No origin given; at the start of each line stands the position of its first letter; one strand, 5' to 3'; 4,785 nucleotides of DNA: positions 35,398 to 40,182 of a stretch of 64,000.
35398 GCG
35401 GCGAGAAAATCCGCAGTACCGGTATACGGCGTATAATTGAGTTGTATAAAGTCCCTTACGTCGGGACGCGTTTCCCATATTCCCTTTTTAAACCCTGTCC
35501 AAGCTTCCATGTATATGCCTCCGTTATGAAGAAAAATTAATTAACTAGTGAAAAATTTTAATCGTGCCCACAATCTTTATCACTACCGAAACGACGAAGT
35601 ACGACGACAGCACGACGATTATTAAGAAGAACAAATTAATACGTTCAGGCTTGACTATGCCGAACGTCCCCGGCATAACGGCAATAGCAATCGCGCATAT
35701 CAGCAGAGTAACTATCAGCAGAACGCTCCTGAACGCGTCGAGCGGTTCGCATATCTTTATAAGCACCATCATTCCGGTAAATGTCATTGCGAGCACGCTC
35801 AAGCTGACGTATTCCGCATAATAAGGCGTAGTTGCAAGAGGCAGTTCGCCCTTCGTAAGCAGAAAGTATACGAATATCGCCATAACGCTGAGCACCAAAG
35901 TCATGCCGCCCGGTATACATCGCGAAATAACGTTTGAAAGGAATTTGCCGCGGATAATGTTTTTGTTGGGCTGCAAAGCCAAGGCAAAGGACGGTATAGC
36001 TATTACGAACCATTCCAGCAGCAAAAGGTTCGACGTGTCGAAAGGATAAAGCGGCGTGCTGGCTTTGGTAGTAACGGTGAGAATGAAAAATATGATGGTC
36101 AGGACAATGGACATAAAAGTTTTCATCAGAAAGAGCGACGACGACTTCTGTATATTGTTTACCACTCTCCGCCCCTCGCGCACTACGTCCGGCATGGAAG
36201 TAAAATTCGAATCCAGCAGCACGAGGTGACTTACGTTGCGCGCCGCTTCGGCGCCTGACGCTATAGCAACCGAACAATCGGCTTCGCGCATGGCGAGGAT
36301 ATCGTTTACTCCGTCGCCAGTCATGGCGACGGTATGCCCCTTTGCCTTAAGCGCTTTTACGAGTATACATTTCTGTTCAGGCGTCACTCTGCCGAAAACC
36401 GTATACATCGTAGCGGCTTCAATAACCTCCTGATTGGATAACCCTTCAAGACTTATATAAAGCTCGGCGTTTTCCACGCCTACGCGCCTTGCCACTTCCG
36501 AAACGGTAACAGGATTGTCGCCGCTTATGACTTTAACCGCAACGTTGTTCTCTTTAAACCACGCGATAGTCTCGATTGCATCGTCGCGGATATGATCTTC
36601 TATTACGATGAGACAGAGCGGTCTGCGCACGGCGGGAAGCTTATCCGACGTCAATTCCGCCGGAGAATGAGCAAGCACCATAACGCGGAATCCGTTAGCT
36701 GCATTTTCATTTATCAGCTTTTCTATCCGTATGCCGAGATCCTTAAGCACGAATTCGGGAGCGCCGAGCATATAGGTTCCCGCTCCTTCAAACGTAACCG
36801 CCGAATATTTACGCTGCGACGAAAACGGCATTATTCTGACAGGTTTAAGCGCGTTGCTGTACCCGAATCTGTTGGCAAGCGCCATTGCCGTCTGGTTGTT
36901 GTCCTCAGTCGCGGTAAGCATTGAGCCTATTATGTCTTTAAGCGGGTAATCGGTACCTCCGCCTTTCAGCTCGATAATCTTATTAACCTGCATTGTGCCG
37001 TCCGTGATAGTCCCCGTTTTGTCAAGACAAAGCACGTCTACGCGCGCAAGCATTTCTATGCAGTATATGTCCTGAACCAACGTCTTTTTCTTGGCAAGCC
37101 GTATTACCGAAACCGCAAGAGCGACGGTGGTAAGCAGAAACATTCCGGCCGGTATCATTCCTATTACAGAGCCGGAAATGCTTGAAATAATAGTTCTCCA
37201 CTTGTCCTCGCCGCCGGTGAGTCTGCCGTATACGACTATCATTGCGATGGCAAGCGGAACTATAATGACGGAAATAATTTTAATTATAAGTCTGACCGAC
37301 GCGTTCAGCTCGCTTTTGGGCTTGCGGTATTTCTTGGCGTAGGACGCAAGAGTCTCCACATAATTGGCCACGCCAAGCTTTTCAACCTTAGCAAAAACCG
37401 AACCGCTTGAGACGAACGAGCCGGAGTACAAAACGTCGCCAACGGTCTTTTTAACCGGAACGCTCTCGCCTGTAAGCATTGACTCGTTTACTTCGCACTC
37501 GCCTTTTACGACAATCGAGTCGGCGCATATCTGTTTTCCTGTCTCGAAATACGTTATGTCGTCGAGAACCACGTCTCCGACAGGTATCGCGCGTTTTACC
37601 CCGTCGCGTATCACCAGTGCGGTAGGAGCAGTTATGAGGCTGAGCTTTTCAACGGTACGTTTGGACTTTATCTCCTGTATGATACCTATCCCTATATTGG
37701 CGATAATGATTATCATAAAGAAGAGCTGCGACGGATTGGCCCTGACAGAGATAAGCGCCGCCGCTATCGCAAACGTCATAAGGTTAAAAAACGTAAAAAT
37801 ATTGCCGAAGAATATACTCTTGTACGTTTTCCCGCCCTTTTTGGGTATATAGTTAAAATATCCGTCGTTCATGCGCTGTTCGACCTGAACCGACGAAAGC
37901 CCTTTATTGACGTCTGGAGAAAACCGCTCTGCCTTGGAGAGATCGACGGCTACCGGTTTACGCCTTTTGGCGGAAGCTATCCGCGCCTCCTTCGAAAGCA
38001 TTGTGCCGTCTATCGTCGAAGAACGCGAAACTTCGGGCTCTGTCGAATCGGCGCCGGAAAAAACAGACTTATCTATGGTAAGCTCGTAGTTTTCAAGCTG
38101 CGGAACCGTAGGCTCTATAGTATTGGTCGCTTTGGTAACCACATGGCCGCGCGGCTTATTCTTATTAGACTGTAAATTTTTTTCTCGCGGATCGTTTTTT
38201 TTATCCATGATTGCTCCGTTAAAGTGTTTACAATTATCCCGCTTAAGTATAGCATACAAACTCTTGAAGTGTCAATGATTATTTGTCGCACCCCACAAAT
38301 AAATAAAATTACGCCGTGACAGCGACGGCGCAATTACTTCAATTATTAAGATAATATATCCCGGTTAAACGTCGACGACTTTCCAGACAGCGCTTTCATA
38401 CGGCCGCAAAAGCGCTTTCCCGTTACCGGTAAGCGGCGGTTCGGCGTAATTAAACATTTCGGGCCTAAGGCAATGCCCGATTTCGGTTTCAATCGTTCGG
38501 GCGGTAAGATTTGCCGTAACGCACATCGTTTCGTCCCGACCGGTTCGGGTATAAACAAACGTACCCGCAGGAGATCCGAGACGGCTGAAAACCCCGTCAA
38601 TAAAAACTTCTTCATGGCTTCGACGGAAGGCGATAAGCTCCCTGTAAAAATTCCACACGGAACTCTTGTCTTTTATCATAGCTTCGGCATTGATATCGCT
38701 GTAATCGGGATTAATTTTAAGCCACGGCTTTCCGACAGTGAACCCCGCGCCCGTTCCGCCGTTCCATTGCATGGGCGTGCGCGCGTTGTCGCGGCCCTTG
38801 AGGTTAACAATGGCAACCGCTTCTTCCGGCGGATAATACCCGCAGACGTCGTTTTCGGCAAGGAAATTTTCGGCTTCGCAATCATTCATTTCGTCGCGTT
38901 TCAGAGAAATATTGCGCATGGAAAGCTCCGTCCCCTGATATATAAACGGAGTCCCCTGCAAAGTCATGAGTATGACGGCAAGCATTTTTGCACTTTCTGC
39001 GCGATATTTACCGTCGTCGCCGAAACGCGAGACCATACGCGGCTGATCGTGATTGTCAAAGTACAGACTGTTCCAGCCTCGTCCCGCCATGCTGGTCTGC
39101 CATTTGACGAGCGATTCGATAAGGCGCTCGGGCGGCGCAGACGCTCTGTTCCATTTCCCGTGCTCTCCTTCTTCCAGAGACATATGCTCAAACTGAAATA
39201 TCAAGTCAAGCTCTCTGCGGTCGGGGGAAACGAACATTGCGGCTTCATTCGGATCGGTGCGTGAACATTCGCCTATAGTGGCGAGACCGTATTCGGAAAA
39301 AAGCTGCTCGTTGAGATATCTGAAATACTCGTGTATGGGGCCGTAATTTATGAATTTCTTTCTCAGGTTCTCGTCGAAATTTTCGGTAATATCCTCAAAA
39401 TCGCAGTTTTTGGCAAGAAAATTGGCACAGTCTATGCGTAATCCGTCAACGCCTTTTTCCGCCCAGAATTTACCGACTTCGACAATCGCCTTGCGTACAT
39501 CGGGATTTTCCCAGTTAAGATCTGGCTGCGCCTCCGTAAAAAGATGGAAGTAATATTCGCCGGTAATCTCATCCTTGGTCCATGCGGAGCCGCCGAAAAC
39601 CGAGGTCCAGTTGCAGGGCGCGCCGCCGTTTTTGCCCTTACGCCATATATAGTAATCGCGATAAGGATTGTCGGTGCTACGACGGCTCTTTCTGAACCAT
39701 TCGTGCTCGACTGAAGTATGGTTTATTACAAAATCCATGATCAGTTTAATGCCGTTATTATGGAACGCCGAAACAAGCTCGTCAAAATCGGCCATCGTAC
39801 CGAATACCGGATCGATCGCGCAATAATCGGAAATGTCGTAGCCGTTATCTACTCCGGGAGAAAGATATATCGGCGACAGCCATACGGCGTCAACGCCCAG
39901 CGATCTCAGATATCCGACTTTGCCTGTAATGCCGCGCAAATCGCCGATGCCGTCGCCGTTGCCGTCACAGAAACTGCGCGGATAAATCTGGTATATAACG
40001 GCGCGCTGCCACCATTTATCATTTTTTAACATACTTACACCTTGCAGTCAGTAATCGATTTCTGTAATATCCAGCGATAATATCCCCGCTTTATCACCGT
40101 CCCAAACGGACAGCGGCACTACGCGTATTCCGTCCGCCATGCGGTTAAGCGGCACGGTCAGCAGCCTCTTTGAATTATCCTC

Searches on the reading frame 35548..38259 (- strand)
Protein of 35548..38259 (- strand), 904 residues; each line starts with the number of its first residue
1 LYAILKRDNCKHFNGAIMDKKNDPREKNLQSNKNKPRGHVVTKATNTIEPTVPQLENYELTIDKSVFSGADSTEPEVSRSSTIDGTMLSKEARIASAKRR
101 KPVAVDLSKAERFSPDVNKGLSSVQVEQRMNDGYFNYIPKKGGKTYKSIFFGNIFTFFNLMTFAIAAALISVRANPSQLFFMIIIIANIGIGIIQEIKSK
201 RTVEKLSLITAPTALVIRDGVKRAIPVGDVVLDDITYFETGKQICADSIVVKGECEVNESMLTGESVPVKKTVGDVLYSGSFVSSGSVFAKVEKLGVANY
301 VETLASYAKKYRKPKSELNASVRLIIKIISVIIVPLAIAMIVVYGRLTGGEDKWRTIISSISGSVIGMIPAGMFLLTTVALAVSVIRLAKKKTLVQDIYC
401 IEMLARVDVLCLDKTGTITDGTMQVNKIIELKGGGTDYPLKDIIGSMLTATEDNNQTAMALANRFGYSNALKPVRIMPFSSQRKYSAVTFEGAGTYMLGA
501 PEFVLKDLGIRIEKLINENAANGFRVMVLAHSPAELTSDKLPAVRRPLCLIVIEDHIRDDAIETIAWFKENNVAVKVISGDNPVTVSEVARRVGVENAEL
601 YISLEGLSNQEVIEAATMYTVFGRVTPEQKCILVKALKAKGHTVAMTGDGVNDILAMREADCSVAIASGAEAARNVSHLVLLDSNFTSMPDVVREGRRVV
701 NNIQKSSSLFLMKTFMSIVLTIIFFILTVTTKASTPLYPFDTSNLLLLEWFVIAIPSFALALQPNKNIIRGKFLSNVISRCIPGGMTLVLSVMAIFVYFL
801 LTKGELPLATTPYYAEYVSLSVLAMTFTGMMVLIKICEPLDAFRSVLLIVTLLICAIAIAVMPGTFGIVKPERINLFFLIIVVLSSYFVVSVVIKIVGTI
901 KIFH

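Call 53: search_protein_families(library=pfam, proteins=[window:35548-38259:-], max_evalue=0.00001)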
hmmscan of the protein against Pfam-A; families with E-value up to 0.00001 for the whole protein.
window:35548-38259:- (904 aa): 2 families
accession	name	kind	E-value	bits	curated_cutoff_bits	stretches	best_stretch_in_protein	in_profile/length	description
PF00122.25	E1-E2_ATPase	-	2e-38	132.2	28.1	1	210-391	3-181/181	E1-E2 ATPase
PF00702.32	Hydrolase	-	4.1e-22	80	26.4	1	407-661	1-191/191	haloacid dehalogenase-like hydrolase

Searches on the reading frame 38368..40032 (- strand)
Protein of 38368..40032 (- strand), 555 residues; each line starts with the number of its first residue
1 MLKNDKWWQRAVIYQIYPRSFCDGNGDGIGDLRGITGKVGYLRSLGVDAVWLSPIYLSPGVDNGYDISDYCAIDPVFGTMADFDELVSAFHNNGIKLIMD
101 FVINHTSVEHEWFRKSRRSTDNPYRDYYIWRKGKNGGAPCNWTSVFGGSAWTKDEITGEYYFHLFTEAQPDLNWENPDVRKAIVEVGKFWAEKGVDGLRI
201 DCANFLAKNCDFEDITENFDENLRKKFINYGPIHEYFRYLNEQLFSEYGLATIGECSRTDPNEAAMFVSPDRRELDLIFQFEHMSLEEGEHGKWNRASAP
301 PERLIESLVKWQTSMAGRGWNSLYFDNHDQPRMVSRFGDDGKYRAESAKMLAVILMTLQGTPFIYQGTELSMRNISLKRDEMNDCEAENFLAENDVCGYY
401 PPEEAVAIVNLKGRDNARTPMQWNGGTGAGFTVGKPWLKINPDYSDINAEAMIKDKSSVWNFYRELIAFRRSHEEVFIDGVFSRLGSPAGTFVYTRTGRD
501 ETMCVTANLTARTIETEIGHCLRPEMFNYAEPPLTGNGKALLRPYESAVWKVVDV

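Call 53: search_protein_families(library=pfam, proteins=[window:38368-40032:-], max_evalue=0.00001)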
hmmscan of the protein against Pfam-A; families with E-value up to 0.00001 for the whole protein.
window:38368-40032:- (555 aa): 1 family
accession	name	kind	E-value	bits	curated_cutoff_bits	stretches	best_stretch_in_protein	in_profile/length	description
PF00128.31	Alpha-amylase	-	1.5e-149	499.5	22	1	15-475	1-442/446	Alpha amylase, catalytic domain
